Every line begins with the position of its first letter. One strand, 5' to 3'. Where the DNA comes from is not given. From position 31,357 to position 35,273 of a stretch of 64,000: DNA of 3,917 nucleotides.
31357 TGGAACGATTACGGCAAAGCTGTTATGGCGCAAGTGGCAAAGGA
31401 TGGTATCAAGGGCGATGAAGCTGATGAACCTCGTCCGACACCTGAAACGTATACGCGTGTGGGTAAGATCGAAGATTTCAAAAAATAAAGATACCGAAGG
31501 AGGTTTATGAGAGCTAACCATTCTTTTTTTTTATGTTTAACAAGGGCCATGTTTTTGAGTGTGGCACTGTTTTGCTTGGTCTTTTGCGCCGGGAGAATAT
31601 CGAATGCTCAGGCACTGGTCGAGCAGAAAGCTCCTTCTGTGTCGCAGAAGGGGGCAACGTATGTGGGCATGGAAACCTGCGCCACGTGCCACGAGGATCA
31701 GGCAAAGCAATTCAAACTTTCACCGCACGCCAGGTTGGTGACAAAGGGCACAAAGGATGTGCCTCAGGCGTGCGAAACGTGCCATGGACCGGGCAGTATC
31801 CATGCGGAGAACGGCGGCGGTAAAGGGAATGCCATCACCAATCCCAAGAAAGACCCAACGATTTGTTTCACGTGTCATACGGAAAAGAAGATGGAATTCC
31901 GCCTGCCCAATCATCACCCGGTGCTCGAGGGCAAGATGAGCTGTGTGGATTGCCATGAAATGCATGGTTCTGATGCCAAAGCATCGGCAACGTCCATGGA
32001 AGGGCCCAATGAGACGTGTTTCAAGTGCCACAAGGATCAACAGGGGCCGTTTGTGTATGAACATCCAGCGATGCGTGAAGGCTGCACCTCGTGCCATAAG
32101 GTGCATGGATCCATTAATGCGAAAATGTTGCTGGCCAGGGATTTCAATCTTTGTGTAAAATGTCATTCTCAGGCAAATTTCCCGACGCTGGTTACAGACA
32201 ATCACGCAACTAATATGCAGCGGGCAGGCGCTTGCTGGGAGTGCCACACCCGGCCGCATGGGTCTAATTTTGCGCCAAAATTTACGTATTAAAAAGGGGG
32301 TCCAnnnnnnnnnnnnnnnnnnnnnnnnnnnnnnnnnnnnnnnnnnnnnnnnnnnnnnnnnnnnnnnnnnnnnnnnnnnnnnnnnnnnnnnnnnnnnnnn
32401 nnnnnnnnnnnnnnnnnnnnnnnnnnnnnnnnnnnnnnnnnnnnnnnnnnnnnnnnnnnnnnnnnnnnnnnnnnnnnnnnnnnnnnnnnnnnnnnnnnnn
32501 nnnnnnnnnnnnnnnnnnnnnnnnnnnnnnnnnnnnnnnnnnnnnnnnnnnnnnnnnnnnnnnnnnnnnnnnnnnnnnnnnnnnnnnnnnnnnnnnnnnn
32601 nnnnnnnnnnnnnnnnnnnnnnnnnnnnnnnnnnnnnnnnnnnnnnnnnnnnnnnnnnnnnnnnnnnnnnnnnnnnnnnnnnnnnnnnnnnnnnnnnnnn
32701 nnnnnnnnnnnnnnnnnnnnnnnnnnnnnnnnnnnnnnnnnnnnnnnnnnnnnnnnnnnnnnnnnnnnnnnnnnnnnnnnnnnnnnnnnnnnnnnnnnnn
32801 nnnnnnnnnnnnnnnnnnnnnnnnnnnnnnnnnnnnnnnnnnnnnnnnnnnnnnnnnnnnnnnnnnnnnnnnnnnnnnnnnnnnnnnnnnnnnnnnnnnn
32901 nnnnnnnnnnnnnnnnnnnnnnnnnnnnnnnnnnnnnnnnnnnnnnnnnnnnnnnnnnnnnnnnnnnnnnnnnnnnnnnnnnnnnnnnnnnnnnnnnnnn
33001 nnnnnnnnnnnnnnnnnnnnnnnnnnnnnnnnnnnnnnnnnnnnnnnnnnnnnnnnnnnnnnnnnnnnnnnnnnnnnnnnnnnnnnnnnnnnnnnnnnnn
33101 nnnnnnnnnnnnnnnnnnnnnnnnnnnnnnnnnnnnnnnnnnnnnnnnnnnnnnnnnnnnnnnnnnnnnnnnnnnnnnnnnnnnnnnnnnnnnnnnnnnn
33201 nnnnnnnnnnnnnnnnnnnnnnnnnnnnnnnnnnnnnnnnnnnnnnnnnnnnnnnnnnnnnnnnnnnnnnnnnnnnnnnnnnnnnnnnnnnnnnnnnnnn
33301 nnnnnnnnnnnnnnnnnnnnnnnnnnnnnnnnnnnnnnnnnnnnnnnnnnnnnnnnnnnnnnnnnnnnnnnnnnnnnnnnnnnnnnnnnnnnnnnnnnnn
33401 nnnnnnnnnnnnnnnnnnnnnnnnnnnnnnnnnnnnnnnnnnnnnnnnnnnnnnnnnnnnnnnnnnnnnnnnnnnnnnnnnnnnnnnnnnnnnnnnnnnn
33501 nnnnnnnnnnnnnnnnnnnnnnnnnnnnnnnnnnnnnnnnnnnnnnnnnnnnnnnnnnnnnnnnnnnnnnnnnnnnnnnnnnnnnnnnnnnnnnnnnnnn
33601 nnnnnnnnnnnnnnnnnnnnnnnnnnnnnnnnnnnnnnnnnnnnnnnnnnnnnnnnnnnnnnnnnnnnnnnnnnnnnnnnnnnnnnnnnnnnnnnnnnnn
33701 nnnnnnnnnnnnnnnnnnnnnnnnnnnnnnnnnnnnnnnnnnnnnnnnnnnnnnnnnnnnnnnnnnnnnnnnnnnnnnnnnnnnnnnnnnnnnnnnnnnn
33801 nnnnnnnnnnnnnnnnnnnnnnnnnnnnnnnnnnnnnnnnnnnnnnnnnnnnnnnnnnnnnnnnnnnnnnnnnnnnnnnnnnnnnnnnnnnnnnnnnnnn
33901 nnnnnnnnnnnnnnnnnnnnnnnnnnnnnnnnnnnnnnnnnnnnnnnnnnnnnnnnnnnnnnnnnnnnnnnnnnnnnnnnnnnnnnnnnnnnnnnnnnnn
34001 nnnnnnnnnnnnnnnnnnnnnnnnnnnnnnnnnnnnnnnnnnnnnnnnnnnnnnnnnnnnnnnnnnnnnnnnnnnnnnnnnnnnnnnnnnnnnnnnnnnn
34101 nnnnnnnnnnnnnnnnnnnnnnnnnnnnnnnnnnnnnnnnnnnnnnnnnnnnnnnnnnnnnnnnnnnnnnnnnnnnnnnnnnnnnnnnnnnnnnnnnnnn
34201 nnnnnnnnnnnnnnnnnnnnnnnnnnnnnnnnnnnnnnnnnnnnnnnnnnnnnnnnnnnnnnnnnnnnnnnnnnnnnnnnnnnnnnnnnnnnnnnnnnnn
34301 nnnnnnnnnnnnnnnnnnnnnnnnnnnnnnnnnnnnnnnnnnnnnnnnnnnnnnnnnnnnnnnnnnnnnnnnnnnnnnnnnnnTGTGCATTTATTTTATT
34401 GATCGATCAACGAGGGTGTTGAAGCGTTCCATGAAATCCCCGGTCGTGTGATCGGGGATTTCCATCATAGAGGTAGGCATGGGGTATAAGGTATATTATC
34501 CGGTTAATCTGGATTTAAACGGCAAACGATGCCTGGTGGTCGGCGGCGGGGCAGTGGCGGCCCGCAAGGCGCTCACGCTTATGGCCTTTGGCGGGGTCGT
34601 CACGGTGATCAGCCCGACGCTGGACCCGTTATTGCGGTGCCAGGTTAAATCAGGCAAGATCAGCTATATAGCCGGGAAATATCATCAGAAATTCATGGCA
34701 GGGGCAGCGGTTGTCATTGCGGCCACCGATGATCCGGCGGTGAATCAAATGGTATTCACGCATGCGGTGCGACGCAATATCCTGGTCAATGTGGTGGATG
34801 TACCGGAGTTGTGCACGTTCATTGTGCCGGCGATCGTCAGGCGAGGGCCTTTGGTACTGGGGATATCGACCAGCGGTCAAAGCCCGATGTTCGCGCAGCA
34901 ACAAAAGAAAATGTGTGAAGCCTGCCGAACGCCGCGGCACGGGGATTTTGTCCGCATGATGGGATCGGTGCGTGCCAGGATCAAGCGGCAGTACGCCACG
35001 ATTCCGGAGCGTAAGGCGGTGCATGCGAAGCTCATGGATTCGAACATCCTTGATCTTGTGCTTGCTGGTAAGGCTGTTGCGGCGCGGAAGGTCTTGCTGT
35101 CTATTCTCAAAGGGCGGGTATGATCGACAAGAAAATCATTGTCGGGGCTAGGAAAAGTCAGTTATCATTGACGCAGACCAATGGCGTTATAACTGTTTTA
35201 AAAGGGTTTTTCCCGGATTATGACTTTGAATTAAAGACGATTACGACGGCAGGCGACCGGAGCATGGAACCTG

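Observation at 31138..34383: Candidate porin–cytochrome extracellular electron-transfer module: monohaem + octahaem periplasmic cytochromes followed by a 692-aa OM beta-barrel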

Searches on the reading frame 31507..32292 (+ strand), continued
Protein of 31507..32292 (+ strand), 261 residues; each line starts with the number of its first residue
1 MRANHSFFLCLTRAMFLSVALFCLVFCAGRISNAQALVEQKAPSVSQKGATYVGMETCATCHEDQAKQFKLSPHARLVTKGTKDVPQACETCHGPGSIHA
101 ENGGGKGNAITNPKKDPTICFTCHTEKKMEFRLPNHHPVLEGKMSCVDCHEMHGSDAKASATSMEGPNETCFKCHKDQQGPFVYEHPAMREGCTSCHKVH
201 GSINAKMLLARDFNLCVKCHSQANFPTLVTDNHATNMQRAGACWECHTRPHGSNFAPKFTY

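Call 90: search_protein_families(library=pfam, proteins=[L023:3366-5558:+, L023:5614-6570:+, L023:6581-8551:+], max_evalue=0.001)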
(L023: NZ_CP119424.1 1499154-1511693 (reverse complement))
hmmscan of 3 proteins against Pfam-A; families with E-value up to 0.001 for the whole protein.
L023:3366-5558:+ (730 aa): 4 families
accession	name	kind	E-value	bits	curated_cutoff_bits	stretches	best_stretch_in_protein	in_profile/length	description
PF22113.1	Mtrc-MtrF_II-IV_dom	-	6e-44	150.1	30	2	551-725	6-176/176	Outer membrane cytochrome MtrC/MtrF-like, domains II/IV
PF14522.11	Cytochrome_C7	-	6e-11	42.4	24.8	0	286-354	13-67/67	Cytochrome c7 and related cytochrome c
PF09699.15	Paired_CXXCH_1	-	1.3e-06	28.4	20.6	0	286-319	6-36/41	Doubled CXXCH motif (Paired_CXXCH_1)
PF02085.21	Cytochrom_CIII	-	4e-06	27.5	22.9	0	287-358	31-87/101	Class III cytochrome C family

L023:5614-6570:+ (318 aa): 6 families
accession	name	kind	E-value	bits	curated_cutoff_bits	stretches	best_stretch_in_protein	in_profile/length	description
PF09699.15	Paired_CXXCH_1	-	4.2e-39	132.4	20.6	3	243-278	1-37/41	Doubled CXXCH motif (Paired_CXXCH_1)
PF22678.1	Cytochrom_c_NrfB-like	-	1.4e-16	61.1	27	1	90-170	1-76/89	Cytochrome c-type protein NrfB-like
PF14537.11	Cytochrom_c3_2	-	2.7e-12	47.4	25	1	148-232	2-78/79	Cytochrome c3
PF14522.11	Cytochrome_C7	-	1.2e-11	44.7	24.8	0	174-232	12-66/67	Cytochrome c7 and related cytochrome c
PF22113.1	Mtrc-MtrF_II-IV_dom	-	2.9e-10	40.4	30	0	41-97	109-166/176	Outer membrane cytochrome MtrC/MtrF-like, domains II/IV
PF02085.21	Cytochrom_CIII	-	0.00014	22.6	22.9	0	51-99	45-87/101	Class III cytochrome C family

L023:6581-8551:+ (656 aa): 1 family
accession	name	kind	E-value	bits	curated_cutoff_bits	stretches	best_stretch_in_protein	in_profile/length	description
PF11854.14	MtrB_PioB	-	9e-153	510.6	23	1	61-655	4-634/635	Putative outer membrane beta-barrel porin, MtrB/PioB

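Call 93: search_dna_similar(query=L023:6581-8551:+, collection=plasmids, mode=protein, max_evalue=0.00001, max_rows=25)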
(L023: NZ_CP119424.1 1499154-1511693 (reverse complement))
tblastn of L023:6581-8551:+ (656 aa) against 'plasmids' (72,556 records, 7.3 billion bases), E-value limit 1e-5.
Records with a match: 1; places in all: 1; records where one place covers at least 80% of the query: 1.
Best place of each record, by identity: >=99% 1.
By first word of the organism name: Photobacterium 1.
By predicted mobility (MOB-suite, as given by PLSDB): non-mobilizable 1.
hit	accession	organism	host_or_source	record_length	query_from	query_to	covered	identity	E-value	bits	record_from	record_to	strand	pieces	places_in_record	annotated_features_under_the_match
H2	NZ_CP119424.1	Photobacterium sp. DA100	-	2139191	1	656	100%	100.0%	0e+0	1291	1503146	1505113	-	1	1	none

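Call 94: find_related_loci(query=L023:6581-8551:+, collection=metagenome_contigs, flank=1500)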
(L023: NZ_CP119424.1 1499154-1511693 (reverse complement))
Query L023:6581-8551:+ (656 aa) in metagenome_contigs; peptide patterns used: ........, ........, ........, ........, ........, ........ (x = any residue, [..] = any of these).
51 stretches matched a pattern, but none encodes a relative of the query by tblastn (E <= 1e-3).

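Call 96: find_related_loci(query=A5, collection=metagenome_contigs, flank=3500)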
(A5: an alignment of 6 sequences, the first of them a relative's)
Query A5 (318 aa) in metagenome_contigs; peptide patterns used: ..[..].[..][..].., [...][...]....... (x = any residue, [..] = any of these).
600 stretches matched a pattern (row limit reached: there are more); 503 encode a relative of the query (tblastn E <= 1e-3); the best 80 are kept; 80 distinct loci.
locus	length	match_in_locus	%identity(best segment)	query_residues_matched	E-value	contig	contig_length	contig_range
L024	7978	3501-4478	71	1-318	3e-164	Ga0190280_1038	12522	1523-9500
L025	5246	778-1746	43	9-317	2e-84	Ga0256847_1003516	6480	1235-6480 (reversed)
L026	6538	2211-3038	43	46-316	5e-76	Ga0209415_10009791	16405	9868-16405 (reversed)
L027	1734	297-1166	39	32-317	3e-78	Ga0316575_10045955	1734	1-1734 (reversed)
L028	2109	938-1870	39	7-316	8e-76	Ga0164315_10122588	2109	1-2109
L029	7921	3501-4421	38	5-316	2e-70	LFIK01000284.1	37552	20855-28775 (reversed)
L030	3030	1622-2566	39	9-316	2e-70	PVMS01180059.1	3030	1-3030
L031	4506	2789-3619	42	47-316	2e-69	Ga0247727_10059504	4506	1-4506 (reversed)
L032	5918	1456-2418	37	2-316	4e-68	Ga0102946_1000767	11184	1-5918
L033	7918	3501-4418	39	9-316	6e-68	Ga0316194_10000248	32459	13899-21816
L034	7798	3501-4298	41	52-316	8e-67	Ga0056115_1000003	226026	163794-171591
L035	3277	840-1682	40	47-316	2e-66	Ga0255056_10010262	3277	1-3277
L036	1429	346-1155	42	51-313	4e-69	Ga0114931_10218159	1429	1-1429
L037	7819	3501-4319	42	51-315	4e-65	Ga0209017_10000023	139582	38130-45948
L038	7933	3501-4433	37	2-313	3e-65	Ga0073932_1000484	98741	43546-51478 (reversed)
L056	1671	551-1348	39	51-316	1e-60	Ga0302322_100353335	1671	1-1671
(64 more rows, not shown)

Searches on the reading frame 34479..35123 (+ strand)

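Call 3: search_protein_families(library=pfam, proteins=[window:34479-35123:+], max_evalue=0.1)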
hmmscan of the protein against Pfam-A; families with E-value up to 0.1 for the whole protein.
window:34479-35123:+ (214 aa): 4 families
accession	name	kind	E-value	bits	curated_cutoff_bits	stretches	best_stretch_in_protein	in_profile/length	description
PF13241.12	NAD_binding_7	-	6.2e-31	107.5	22.1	1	9-118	1-104/104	Putative NAD(P)-binding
PF10414.14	CysG_dimeriser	-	8.4e-08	32.3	23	1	155-208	3-56/58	Sirohaem synthase dimerisation region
PF14824.11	Sirohm_synth_M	-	0.00045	20.1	25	1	122-141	1-20/28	Sirohaem biosynthesis protein central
PF07992.20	Pyr_redox_2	-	0.0088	15.9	26.1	1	9-70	136-194/291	Pyridine nucleotide-disulphide oxidoreductase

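Call 4: search_protein_families(library=ncbifam, proteins=[window:34479-35123:+], max_evalue=0.1)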
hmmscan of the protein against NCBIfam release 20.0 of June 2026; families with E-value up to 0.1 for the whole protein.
window:34479-35123:+ (214 aa): 6 families
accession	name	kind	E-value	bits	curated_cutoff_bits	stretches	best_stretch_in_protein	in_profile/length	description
TIGR01470.1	cysG_Nterm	subfamily_domain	7.2e-49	166.2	62.3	1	7-207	1-201/205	siroheme synthase, N-terminal domain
NF007922.1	PRK10637.1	equivalog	3.5e-48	164.7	400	1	6-206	1-203/450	siroheme synthase CysG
NF005222.0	PRK06718.1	equivalog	1.3e-35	122.8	204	1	6-192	2-187/203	NAD(P)-binding protein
NF005223.0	PRK06719.1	equivalog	1e-19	70.8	223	1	6-145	4-139/157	precorrin-2 dehydrogenase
NF004045.0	PRK05562.1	equivalog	8e-13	48.3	181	1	6-171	16-180/225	NAD(P)-dependent oxidoreductase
TIGR01292.1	TRX_reduct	equivalog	0.066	12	343.45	0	15-46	141-172/300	thioredoxin-disulfide reductase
